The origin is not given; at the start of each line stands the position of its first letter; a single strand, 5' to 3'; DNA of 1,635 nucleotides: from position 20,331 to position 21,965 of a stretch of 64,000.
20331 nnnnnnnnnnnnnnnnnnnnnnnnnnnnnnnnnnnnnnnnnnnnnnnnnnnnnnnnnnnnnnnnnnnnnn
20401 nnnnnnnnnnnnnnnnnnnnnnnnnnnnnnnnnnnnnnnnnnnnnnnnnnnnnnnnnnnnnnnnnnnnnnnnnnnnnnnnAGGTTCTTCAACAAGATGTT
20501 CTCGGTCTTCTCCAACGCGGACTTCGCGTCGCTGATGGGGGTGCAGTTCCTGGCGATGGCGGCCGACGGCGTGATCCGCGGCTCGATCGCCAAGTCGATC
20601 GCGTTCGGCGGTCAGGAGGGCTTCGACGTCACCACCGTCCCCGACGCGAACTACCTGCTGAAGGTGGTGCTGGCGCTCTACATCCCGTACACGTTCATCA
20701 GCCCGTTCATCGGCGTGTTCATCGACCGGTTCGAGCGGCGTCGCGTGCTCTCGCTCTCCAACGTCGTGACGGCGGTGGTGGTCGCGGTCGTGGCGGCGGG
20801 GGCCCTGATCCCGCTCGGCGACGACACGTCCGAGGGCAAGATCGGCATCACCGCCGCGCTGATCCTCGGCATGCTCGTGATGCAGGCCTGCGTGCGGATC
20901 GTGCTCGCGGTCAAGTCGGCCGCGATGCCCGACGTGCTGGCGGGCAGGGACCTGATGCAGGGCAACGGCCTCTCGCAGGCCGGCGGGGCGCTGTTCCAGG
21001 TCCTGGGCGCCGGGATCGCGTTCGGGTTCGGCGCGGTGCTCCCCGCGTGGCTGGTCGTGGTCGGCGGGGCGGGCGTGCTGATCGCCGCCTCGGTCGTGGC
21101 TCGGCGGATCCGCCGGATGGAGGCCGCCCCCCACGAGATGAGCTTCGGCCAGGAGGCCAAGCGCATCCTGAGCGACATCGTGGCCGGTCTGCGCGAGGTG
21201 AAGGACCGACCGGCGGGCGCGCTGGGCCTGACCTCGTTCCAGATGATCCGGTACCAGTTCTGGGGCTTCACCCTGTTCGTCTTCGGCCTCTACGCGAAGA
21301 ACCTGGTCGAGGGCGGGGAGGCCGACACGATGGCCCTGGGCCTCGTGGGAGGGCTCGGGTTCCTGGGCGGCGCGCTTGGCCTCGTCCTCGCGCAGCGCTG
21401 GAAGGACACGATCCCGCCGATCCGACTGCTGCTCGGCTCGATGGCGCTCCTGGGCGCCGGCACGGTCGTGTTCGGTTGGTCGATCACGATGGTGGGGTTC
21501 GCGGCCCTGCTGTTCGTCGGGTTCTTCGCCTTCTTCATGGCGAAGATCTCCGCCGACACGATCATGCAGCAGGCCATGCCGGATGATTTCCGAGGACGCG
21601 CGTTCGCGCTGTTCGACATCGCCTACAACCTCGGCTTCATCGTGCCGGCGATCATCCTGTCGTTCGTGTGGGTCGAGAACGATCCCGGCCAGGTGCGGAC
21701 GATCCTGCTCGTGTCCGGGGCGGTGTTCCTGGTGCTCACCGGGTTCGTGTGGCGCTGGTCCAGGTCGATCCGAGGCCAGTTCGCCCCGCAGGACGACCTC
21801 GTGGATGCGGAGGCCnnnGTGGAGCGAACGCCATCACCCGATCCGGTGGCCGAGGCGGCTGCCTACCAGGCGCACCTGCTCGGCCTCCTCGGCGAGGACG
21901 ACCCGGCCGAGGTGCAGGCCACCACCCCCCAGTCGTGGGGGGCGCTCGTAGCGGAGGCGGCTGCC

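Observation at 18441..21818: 1125-aa fusion membrane protein: polytopic N-domain (GT-C-like?), soluble middle domain and a complete C-terminal MFS transporter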

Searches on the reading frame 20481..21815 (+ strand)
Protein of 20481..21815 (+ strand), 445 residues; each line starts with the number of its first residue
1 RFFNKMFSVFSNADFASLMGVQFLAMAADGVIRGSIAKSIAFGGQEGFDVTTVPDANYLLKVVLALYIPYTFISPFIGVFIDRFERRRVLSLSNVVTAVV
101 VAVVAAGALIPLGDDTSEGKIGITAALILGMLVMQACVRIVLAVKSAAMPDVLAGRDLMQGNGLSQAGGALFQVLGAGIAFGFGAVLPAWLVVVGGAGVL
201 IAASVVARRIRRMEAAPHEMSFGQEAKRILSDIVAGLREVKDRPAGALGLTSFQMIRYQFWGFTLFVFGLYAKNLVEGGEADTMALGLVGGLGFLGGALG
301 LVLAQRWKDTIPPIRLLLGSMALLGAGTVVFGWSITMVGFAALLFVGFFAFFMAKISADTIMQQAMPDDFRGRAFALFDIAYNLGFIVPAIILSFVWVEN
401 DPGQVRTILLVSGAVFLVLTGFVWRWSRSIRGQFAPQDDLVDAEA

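Call 52: search_solved_structures(query=window:20481-21815:+, max_evalue=10)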
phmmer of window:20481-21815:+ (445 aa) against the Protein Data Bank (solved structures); distinct sequences matched with E-value up to 10: 0.

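Call 56: search_protein_families(library=ncbifam, proteins=[window:20481-21815:+], max_evalue=1)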
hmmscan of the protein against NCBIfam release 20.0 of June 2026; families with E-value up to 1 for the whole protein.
window:20481-21815:+ (445 aa): 8 families
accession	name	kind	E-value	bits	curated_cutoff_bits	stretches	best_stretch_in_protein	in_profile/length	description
TIGR00900.1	2A0121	subfamily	2.3e-22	79.9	319.6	1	56-380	33-343/364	H+ Antiporter protein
NF005291.0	PRK06814.1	equivalog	1.7e-05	22.9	1349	1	7-333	5-310/1140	acyl-[ACP]--phospholipid O-acyltransferase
NF006386.0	PRK08633.1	equivalog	3.6e-05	21.7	1221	1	10-420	6-403/1147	acyl-[ACP]--phospholipid O-acyltransferase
TIGR00881.1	2A0104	subfamily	0.00024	20.2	407.75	1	275-424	21-167/379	phosphoglycerate transporter protein PgtP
NF007792.0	PRK10489.1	equivalog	0.0011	18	324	1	72-431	66-403/419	enterobactin transporter EntS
NF000154.1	macrolide_MefEN2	exception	0.0039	16.6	800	1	60-419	44-384/401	macrolide efflux MFS transporter Mef(En2)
TIGR00895.1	2A0115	subfamily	0.14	11.1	418.55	1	258-426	26-191/398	aromatic acid/H+ symport family MFS transporter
NF000245.1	macrolide_MefA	exception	0.86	8.6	675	0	62-416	49-386/405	macrolide efflux MFS transporter Mef(A)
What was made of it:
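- On DHA3 / MFS_3 efflux subfamily (Mef, EntS; TIGR00900, PF05977): TIGR00900 scores 79.9 bits against 319.6, and EntS 18 against 324 (call 56).
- On LplT-type lysophospholipid flippase (MFS part of Aas fusions): NF005291 scores 22.9 bits against 1349, and NF006386 21.7 against 1221 (call 56).
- The MFS is not of the organophosphate:phosphate antiporter family (TIGR00881 20 bits against a 408-bit cut-off, call 56).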
